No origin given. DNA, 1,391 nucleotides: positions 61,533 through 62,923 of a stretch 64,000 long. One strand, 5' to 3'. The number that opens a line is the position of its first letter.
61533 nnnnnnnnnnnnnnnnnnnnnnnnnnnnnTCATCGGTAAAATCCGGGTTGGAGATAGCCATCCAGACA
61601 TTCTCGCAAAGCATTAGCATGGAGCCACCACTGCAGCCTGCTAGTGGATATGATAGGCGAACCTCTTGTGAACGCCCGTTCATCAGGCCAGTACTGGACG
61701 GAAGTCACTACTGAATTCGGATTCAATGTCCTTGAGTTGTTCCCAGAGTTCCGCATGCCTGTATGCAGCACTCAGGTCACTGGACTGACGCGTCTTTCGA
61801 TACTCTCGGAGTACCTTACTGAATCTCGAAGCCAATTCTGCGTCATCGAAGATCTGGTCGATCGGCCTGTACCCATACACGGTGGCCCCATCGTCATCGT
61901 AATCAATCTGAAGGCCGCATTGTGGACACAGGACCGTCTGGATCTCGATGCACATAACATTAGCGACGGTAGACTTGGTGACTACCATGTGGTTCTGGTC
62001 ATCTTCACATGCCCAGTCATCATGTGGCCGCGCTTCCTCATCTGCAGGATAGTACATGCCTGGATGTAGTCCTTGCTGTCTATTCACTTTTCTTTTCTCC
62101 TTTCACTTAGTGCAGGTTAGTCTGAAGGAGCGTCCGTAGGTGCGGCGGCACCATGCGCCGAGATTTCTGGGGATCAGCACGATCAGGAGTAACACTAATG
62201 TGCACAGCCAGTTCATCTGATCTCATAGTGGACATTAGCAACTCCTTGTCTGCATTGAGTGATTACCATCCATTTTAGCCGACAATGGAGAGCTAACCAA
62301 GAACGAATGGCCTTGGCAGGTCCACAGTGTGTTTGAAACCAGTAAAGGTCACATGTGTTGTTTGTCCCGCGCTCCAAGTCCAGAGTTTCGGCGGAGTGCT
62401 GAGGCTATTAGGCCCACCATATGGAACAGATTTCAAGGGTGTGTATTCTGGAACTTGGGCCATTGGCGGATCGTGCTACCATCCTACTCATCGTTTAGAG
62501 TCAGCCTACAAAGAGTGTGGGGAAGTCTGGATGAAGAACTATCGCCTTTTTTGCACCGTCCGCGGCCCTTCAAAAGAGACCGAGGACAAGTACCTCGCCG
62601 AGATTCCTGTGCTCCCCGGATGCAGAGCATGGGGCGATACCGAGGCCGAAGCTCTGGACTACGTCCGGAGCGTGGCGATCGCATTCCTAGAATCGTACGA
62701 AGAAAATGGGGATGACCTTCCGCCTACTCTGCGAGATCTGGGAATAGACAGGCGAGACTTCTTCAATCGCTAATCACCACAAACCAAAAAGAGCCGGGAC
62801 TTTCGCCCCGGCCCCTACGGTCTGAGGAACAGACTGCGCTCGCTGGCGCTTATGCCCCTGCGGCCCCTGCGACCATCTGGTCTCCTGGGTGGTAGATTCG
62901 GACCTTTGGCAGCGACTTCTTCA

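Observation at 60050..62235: Low-GC four-gene operon beside alaS: leader ORF, Zn-ribbon-like 134-aa protein, DUF2806/Abi-alpha-like protein and YgiT-type zinc-ribbon protein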

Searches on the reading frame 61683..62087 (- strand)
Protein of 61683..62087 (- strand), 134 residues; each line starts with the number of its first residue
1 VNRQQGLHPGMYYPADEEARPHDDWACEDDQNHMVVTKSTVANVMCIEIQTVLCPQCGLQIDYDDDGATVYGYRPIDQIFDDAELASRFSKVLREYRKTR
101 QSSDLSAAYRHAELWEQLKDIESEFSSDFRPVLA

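Call 3: search_protein_families(library=pfam, proteins=[window:61683-62087:-], max_evalue=1)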
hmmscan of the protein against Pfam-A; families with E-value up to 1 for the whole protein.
window:61683-62087:- (134 aa): 0 families

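Call 4: search_protein_families(library=padloc, proteins=[window:61683-62087:-], max_evalue=1)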
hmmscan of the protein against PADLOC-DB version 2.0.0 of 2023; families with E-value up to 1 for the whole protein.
window:61683-62087:- (134 aa): 0 families

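Call 5: search_protein_families(library=ncbifam, proteins=[window:61683-62087:-], max_evalue=1)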
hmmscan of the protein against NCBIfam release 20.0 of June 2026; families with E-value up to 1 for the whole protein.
window:61683-62087:- (134 aa): 2 families
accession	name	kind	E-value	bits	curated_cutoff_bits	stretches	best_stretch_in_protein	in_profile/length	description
NF000115.2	AAC_6p_Iad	exception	0.074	13.2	275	1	32-87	34-88/144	aminoglycoside N-acetyltransferase AAC(6')-Iad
NF009030.0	PRK12366.1-1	equivalog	0.2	10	1147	1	28-67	656-694/796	replication factor A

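Call 6: search_protein_families(library=phrogs, proteins=[window:61683-62087:-], max_evalue=1)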
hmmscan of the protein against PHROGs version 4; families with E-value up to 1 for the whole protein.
window:61683-62087:- (134 aa): 0 families

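Call 36: find_homologous_proteins(query=window:61686-62087:-, max_evalue=0.01)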
Query seq(134 aa) (134 aa): 2 proteins with E <= 0.01 among 9 candidates.
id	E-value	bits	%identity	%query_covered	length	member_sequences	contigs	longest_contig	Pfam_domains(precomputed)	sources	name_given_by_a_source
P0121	7.8e-79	280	100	93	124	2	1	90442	-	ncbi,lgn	-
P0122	1.7e-58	214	72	100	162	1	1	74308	-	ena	-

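Call 71: predict_structure(alignment_id=A3)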
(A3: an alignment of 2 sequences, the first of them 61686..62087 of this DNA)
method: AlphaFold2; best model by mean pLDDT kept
length: 134 residues; sequences in the alignment: 2
mean_pLDDT: 56.4   pTM: 0.48
mean pLDDT of the five models: 56.4, 52.0, 50.9, 48.8, 45.8
residues with pLDDT >= 90: 0; 70-90: 29; 50-70: 57; < 50: 48
segments of 3 or more residues with pLDDT < 50: 1-35, 37-47
pLDDT, mean of each block of 10 residues (from residue 1): 29 40 44 46 45 58 57 57 69 71 72 82 66 50
secondary structure, 60 per line:
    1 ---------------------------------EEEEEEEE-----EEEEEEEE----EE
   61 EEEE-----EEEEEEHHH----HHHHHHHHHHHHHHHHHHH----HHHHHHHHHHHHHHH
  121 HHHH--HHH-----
elements in order: E34-41 E47-54 E59-64 E70-75 H83-101 H106-124

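Call 72: search_protein_representatives(alignment_id=A3)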
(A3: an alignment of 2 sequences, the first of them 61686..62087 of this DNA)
Query: 2 sequences, 162 profile positions. Proteins with E-value up to 0.001 (for the whole library): 2; up to 1e-10: 1; up to 1e-30: 1. The best 2 are listed.
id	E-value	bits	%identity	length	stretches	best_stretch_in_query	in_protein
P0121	8.1e-80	282.7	-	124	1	39-162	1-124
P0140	2.5e-07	46.9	-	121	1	38-160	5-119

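Call 74: find_encoding_contigs(protein=P0140, flank=6000, max_places=3)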
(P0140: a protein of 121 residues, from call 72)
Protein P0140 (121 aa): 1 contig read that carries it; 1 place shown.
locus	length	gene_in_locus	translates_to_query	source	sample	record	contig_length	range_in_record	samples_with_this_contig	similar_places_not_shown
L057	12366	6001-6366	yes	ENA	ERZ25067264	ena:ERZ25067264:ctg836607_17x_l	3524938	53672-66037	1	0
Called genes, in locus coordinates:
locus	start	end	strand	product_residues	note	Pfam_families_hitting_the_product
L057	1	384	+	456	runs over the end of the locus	PF01979:Amidohydro_1 (faint), PF07969:Amidohydro_3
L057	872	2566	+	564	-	PF02776:TPP_enzyme_N, PF00205:TPP_enzyme_M, PF02775:TPP_enzyme_C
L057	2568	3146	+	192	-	PF01842:ACT, PF22629:ACT_AHAS_ss, PF13710:ACT_5, PF10369:ALS_ss_C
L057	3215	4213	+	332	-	PF02826:2-Hacid_dh_C (weak), PF03446:NAD_binding_2 (weak), PF03807:F420_oxidored (weak), PF07991:KARI_N, PF01450:KARI_C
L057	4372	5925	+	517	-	PF00682:HMGL-like, PF22617:HCS_D2, PF08502:LeuA_dimer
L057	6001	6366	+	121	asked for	-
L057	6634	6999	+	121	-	PF05685:Uma2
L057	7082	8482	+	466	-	PF00330:Aconitase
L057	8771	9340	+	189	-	-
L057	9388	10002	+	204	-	PF00694:Aconitase_C, PF27512:LeuD, PF27434:LeuD_C (weak)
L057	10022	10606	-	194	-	PF14681:UPRTase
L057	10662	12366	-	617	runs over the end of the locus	PF01039:Carboxyl_trans, PF03255:ACCA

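Call 83: search_protein_families(library=pfam, proteins=[P0140], max_evalue=1)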
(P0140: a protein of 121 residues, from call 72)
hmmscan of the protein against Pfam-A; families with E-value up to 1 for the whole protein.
P0140 (121 aa): 1 family
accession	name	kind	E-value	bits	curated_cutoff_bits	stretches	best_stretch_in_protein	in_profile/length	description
PF23071.1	DUF7044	-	0.039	14.6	27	1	2-60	8-69/94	Domain of unknown function (DUF7044)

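Call 97: find_related_loci(query=A3, collection=viral_contigs, flank=4000)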
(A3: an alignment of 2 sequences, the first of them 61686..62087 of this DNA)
Query A3 (134 aa) in viral_contigs; peptide patterns used: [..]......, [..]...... (x = any residue, [..] = any of these).
13 stretches matched a pattern, but none encodes a relative of the query by tblastn (E <= 1e-3).

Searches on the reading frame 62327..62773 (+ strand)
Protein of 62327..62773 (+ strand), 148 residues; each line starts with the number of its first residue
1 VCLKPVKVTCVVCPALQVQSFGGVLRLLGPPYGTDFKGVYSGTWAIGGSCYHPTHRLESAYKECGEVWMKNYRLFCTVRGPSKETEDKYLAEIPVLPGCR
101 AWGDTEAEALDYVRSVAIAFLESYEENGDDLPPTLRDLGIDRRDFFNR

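Call 3: search_protein_families(library=pfam, proteins=[window:62327-62773:+], max_evalue=1)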
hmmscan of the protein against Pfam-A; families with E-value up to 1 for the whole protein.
window:62327-62773:+ (148 aa): 2 families
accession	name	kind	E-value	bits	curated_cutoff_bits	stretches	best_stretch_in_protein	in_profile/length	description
PF15919.11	HicB_lk_antitox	-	0.00042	20.9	27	1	86-133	10-57/123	HicB_like antitoxin of bacterial toxin-antitoxin system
PF21748.3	UPF0150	-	0.013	15.8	27.3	1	86-115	18-47/64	UPF0150-like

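Call 4: search_protein_families(library=padloc, proteins=[window:62327-62773:+], max_evalue=1)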
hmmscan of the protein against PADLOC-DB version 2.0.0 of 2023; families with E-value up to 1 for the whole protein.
window:62327-62773:+ (148 aa): 0 families

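Call 5: search_protein_families(library=ncbifam, proteins=[window:62327-62773:+], max_evalue=1)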
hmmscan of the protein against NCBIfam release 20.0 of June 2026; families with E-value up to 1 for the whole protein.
window:62327-62773:+ (148 aa): 1 family
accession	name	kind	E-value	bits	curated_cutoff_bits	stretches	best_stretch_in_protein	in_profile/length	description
NF012016.0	PRK15472.1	equivalog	0.021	14.5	95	1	10-62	5-51/141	nucleoside triphosphatase NudI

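Call 6: search_protein_families(library=phrogs, proteins=[window:62327-62773:+], max_evalue=1)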
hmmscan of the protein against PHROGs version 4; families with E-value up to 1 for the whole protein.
window:62327-62773:+ (148 aa): 3 families
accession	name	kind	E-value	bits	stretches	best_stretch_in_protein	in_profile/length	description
phrog_497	-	moron, auxiliary metabolic gene and host takeover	9.8e-08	32.8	1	83-133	19-69/342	toxin-antitoxin system HicB-like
phrog_11958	-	unknown function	2e-05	25.7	1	83-127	11-55/84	-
phrog_16062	-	unknown function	0.026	15.6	1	87-106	12-31/65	-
